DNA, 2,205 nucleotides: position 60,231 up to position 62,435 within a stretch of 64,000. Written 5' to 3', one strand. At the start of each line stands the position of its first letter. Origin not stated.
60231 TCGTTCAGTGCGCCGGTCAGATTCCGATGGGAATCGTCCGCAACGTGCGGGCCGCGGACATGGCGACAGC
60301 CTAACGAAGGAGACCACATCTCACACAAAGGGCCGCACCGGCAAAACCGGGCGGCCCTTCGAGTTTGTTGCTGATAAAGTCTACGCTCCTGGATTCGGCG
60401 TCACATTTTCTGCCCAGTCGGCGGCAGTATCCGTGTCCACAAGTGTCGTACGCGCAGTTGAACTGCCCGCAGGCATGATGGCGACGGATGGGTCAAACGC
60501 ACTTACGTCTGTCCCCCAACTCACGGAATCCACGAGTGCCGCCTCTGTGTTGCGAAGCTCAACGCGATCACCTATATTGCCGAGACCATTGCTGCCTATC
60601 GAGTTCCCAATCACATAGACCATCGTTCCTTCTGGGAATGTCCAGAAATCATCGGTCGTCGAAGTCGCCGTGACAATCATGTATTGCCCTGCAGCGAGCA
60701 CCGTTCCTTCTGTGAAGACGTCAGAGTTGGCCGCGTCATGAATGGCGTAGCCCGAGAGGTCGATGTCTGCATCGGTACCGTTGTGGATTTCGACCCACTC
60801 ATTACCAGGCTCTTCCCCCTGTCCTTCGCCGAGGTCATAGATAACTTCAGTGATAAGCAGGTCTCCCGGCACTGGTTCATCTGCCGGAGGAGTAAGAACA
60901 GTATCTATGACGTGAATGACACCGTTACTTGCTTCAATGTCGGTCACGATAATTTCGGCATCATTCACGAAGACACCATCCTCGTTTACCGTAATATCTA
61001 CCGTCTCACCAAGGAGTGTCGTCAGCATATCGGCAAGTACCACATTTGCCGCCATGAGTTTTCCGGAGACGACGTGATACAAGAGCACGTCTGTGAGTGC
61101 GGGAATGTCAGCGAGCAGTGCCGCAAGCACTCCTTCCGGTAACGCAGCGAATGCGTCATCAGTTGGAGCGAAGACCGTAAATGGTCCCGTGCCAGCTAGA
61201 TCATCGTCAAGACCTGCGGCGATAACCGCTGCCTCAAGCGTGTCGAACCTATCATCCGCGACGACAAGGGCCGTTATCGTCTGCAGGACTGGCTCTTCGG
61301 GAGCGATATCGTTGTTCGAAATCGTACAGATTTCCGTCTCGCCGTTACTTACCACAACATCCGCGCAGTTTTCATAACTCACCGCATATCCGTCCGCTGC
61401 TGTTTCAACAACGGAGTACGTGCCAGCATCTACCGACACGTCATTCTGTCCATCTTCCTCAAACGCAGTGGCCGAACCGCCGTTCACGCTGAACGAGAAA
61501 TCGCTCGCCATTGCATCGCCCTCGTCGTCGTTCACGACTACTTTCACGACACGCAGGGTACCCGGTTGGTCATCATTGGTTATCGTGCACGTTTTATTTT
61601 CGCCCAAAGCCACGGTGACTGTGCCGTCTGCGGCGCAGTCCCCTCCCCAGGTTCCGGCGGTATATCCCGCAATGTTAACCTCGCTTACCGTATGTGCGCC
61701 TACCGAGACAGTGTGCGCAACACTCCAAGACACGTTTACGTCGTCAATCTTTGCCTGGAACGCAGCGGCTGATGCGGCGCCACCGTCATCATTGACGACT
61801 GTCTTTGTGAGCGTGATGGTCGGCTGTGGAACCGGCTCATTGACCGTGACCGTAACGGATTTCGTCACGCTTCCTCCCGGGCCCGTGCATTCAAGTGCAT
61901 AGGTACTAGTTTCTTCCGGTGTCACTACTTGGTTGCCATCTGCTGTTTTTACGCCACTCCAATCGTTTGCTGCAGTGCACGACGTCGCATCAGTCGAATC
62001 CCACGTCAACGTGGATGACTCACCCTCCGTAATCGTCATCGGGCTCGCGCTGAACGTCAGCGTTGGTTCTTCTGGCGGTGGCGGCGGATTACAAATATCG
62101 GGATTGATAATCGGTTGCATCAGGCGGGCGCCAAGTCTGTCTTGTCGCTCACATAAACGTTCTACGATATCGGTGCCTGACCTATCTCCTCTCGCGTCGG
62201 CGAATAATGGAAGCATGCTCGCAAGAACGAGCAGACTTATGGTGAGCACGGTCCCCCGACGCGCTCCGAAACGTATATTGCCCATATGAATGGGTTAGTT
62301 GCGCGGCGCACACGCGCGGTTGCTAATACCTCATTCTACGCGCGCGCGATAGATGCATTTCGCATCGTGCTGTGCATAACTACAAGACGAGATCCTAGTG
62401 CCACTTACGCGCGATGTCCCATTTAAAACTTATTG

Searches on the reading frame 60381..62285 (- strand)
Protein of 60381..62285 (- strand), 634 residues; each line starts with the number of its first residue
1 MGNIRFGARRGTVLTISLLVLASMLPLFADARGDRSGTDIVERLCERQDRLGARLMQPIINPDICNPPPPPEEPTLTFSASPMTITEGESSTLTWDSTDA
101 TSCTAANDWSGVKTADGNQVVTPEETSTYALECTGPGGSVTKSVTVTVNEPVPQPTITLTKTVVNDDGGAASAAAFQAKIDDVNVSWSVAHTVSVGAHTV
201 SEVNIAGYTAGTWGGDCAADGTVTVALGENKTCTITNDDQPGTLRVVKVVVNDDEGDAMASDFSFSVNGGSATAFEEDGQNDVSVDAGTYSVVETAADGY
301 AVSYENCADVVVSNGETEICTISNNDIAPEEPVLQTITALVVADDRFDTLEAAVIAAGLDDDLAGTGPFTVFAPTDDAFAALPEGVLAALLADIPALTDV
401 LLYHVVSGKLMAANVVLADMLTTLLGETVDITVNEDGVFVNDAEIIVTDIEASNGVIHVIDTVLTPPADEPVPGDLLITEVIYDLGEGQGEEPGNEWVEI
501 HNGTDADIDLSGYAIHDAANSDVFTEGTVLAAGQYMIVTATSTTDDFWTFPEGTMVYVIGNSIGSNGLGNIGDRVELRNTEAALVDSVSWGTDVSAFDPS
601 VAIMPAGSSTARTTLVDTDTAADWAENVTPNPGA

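Call 14: search_protein_families(library=pfam, proteins=[window:60381-62285:-], max_evalue=0.001)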
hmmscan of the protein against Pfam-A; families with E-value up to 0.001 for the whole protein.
window:60381-62285:- (634 aa): 3 families
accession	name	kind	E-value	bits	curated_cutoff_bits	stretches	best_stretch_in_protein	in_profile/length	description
PF02469.27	Fasciclin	-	1.9e-35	122.2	22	1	346-466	2-123/123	Fasciclin domain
PF00932.25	LTD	-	2.9e-17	63.4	34.3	1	473-591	5-108/109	Lamin Tail Domain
PF19403.5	SpaA_2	-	1.1e-15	58.4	25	2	239-316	1-83/96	Prealbumin-like fold domain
